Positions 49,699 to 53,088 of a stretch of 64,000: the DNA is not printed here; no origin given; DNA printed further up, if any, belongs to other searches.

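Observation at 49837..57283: Shikimate-to-cyclohexanecarboxyl-CoA-like cassette inserted in the conserved tRNA Gly-Cys-Leu cluster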

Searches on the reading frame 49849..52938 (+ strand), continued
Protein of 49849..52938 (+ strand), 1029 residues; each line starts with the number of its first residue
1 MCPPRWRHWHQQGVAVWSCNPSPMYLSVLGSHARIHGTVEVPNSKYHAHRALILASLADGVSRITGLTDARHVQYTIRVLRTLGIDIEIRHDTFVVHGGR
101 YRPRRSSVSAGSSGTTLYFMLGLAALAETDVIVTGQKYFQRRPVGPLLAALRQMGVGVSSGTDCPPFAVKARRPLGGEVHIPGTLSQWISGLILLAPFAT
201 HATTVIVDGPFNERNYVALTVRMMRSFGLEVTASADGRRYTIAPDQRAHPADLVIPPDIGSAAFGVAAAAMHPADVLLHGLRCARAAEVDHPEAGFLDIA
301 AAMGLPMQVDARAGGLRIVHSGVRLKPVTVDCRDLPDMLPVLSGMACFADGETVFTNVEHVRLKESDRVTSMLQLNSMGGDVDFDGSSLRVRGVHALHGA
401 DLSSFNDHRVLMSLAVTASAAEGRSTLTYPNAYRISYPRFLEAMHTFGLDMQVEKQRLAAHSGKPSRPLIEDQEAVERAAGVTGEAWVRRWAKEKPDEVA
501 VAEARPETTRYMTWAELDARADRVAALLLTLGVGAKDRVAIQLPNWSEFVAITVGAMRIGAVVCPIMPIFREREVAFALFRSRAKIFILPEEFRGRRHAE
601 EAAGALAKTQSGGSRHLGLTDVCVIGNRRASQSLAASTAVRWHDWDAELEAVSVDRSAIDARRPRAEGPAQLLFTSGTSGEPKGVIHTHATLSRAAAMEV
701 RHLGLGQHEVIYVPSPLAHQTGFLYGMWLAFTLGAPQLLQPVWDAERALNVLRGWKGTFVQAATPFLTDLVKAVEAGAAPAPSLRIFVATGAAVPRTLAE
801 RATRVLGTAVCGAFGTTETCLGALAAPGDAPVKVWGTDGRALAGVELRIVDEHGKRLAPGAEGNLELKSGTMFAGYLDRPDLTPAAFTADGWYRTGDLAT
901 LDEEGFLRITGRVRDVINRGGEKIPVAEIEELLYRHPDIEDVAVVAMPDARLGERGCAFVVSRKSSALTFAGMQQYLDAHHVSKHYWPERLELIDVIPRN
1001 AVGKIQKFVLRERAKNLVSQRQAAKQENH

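Call 94: search_protein_families(library=ncbifam, proteins=[L034:8719-9942:+, L033:17455-18690:+, L040:17370-18596:+, L034:7748-8731:-], max_evalue=1e-20)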
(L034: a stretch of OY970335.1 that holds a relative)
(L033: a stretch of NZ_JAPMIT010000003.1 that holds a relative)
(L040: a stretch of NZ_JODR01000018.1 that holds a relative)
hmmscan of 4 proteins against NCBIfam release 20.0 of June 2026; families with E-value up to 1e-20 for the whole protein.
L034:8719-9942:+ (407 aa): 18 families
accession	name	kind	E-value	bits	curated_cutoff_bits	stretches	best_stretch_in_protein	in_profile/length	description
TIGR03150.1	fabF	equivalog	1.2e-110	370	493.75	1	7-405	2-406/407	beta-ketoacyl-ACP synthase II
NF005589.0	PRK07314.1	subfamily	1.2e-107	360.3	387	1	5-405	3-409/413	beta-ketoacyl-ACP synthase II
NF004970.0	PRK06333.1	subfamily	1.9e-96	323.5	525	1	5-405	3-419/424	beta-ketoacyl-ACP synthase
NF006274.0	PRK08439.1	equivalog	5e-77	259.4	621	1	5-405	1-403/406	beta-ketoacyl-ACP synthase II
NF006434.0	PRK08722.1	equivalog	4.9e-73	246.4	759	1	7-405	5-411/414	beta-ketoacyl-ACP synthase II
NF005916.1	PRK07910.1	equivalog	2.1e-70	237.8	560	1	4-404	10-414/418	KasA/KasB family beta-ketoacyl-ACP synthase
NF006587.0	PRK09116.1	equivalog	8e-66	222.5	470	1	6-405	2-404/408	beta-ketoacyl-ACP synthase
NF004618.0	PRK05952.1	equivalog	1.1e-64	218.8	455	1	7-405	3-380/384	beta-ketoacyl-ACP synthase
NF058662.1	cispenta_AmcF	equivalog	9.3e-61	205.9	325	1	8-405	2-367/369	cispentacin biosynthesis acyltransferase subunit AmcF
NF005490.0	PRK07103.1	equivalog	1e-60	206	445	1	5-405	3-410/414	polyketide beta-ketoacyl:acyl carrier protein synthase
NF005076.0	PRK06501.1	equivalog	1.3e-60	205.5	629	1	8-406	13-421/425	beta-ketoacyl-ACP synthase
NF005935.0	PRK07967.1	equivalog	2e-57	194.9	630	1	5-405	1-401/406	beta-ketoacyl-ACP synthase I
NF006618.0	PRK09185.1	subfamily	1.2e-54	185.9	407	1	5-406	2-391/394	beta-ketoacyl-ACP synthase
NF041183.1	Pks2_ls1_myc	equivalog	1e-39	135.4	2400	1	85-367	99-374/2086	sulfolipid-1 biosynthesis phthioceranic/hydroxyphthioceranic acid synthase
NF045894.1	PKS_plus_SDR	equivalog_domain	5.9e-38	130.2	1740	1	83-405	97-424/1515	type I polyketide synthase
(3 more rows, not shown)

L033:17455-18690:+ (411 aa): 17 families
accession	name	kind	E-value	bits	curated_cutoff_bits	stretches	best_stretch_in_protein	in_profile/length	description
TIGR03150.1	fabF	equivalog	1.9e-148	494.5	493.75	1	4-407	2-406/407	beta-ketoacyl-ACP synthase II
NF005589.0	PRK07314.1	subfamily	3.5e-144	480.6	387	1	3-408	4-410/413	beta-ketoacyl-ACP synthase II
NF004970.0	PRK06333.1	subfamily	1.3e-125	419.6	525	1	3-407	4-419/424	beta-ketoacyl-ACP synthase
NF006274.0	PRK08439.1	equivalog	9.7e-122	406.6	621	1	3-408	2-404/406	beta-ketoacyl-ACP synthase II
NF006434.0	PRK08722.1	equivalog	9.6e-102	340.9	759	1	3-407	4-411/414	beta-ketoacyl-ACP synthase II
NF005916.1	PRK07910.1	equivalog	3.8e-96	322.6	560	1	4-409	13-417/418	KasA/KasB family beta-ketoacyl-ACP synthase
NF006587.0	PRK09116.1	equivalog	2.5e-82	276.8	470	1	3-407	2-404/408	beta-ketoacyl-ACP synthase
NF005076.0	PRK06501.1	equivalog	2.8e-81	273.6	629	1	5-407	13-420/425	beta-ketoacyl-ACP synthase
NF004618.0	PRK05952.1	equivalog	7.5e-76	255.5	455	1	4-409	3-382/384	beta-ketoacyl-ACP synthase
NF005935.0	PRK07967.1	equivalog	1.7e-74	251.1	630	1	4-407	3-401/406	beta-ketoacyl-ACP synthase I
NF005490.0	PRK07103.1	equivalog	2.3e-65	221.3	445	1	3-407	4-410/414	polyketide beta-ketoacyl:acyl carrier protein synthase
NF006618.0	PRK09185.1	subfamily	5.1e-64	216.7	407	1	3-409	3-392/394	beta-ketoacyl-ACP synthase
NF058662.1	cispenta_AmcF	equivalog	5e-57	193.6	325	1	5-407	2-367/369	cispentacin biosynthesis acyltransferase subunit AmcF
NF040607.1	mycolic_Pks13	equivalog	2.1e-35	121.6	2100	1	5-405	103-521/1680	polyketide synthase Pks13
NF045894.1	PKS_plus_SDR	equivalog_domain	1.1e-34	119.4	1740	1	52-405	68-422/1515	type I polyketide synthase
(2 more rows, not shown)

L040:17370-18596:+ (408 aa): 18 families
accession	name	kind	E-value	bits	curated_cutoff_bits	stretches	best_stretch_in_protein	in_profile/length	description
TIGR03150.1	fabF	equivalog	4.2e-156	519.7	493.75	1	1-403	3-406/407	beta-ketoacyl-ACP synthase II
NF005589.0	PRK07314.1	subfamily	1e-151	505.4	387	1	1-403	6-409/413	beta-ketoacyl-ACP synthase II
NF004970.0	PRK06333.1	subfamily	2.5e-125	418.6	525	1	1-403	6-419/424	beta-ketoacyl-ACP synthase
NF006274.0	PRK08439.1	equivalog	2.4e-124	415.2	621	1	1-402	4-402/406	beta-ketoacyl-ACP synthase II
NF006434.0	PRK08722.1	equivalog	8.5e-117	390.5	759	1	1-400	6-408/414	beta-ketoacyl-ACP synthase II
NF005916.1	PRK07910.1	equivalog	8.9e-101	337.8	560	1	1-405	14-417/418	KasA/KasB family beta-ketoacyl-ACP synthase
NF005076.0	PRK06501.1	equivalog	5.8e-90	302.2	629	1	145-405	162-422/425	beta-ketoacyl-ACP synthase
NF006587.0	PRK09116.1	equivalog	3.5e-84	282.9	470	1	1-403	4-404/408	beta-ketoacyl-ACP synthase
NF004618.0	PRK05952.1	equivalog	2.8e-78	263.5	455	1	1-404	4-381/384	beta-ketoacyl-ACP synthase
NF005935.0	PRK07967.1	equivalog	9.4e-77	258.5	630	1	1-403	4-401/406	beta-ketoacyl-ACP synthase I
NF005490.0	PRK07103.1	equivalog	2.8e-76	257.2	445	1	1-403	6-410/414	polyketide beta-ketoacyl:acyl carrier protein synthase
NF006618.0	PRK09185.1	subfamily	2.3e-70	237.6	407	1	1-405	5-392/394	beta-ketoacyl-ACP synthase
NF058662.1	cispenta_AmcF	equivalog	1.8e-65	221.4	325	1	139-403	110-367/369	cispentacin biosynthesis acyltransferase subunit AmcF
NF045894.1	PKS_plus_SDR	equivalog_domain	5.1e-38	130.4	1740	1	79-403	100-424/1515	type I polyketide synthase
NF040607.1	mycolic_Pks13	equivalog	1.5e-34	118.8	2100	1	120-403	233-523/1680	polyketide synthase Pks13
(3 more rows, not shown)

L034:7748-8731:- (327 aa): 7 families
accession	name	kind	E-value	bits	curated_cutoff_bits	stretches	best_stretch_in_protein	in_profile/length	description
NF006421.0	PRK08673.1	subfamily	1.7e-127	425.3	335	1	17-308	46-336/338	3-deoxy-7-phosphoheptulonate synthase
TIGR01361.1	DAHP_synth_Bsub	equivalog_domain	5.6e-111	370.1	267.75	1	44-298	4-257/260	3-deoxy-7-phosphoheptulonate synthase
NF009239.0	PRK12595.1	equivalog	1.1e-106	356.9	279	1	41-302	94-354/360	bifunctional 3-deoxy-7-phosphoheptulonate synthase/chorismate mutase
NF009933.0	PRK13396.1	subfamily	3e-105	352.1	486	1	49-309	82-345/352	3-deoxy-7-phosphoheptulonate synthase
NF041229.1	BagF_FevY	exception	1.2e-95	320.6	700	1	33-295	58-319/340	phospho-2-dehydro-3-deoxyheptonate aldolase BagF/FevY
TIGR01362.1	KDO8P_synth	equivalog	4e-30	104.8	314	1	67-302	3-253/258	3-deoxy-8-phosphooctulonate synthase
NF003543.0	PRK05198.1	equivalog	7.6e-30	103.8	242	1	64-304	15-270/273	3-deoxy-8-phosphooctulonate synthase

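Call 99: find_encoding_contigs(protein=P0005, flank=10000, max_places=2)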
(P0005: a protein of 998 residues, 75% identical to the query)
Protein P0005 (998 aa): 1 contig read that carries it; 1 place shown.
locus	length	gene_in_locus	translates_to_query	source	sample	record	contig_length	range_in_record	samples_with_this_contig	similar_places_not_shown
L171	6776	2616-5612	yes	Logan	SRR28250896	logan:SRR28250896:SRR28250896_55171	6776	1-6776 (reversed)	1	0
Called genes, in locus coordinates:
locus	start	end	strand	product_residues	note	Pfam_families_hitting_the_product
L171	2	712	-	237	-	?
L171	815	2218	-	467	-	PF00109:ketoacyl-synt, PF00108:Thiolase_N (faint), PF02801:Ketoacyl-synt_C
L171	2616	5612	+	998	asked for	PF00275:EPSP_synthase, PF00501:AMP-binding, PF13193:AMP-binding_C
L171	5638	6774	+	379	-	?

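Call 100: find_encoding_contigs(protein=P0002, flank=10000, max_places=2)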
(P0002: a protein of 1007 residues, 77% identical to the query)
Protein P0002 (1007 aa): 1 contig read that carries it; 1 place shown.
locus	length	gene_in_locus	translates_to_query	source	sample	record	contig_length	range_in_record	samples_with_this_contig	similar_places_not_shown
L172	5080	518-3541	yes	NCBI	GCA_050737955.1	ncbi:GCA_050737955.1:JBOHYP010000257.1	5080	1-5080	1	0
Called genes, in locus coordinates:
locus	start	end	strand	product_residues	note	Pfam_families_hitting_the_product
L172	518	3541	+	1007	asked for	PF00275:EPSP_synthase, PF00501:AMP-binding, PF13193:AMP-binding_C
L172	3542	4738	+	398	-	PF02771:Acyl-CoA_dh_N, PF02770:Acyl-CoA_dh_M, PF00441:Acyl-CoA_dh_1, PF08028:Acyl-CoA_dh_2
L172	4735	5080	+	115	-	PF00106:adh_short, PF08659:KR, PF13561:adh_short_C2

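Call 103: search_protein_families(library=pfam, proteins=[L001:2113-2934:+, L001:928-2049:+], max_evalue=0.001)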
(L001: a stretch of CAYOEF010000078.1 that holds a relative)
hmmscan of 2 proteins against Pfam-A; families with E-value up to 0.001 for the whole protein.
L001:2113-2934:+ (273 aa): 2 families
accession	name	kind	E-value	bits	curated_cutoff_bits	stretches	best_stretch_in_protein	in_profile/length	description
PF05173.19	DapB_C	-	4.5e-41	140.2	27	1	128-263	1-121/121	Dihydrodipicolinate reductase, C-terminus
PF01113.26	DapB_N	-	7.3e-22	78.2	25.6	1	5-125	1-124/124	Dihydrodipicolinate reductase, N-terminus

L001:928-2049:+ (373 aa): 3 families
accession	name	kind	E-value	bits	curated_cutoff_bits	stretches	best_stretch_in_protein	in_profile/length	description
PF01556.23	DnaJ_C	-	1.8e-51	174.6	26.6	1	115-326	2-152/152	DnaJ C terminal domain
PF00226.36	DnaJ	-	2.3e-24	85.7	27.8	1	5-67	1-63/63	DnaJ domain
PF00684.25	DnaJ_CXXCXGXG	-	3.2e-14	53.4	32.7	1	141-200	1-65/65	DnaJ central domain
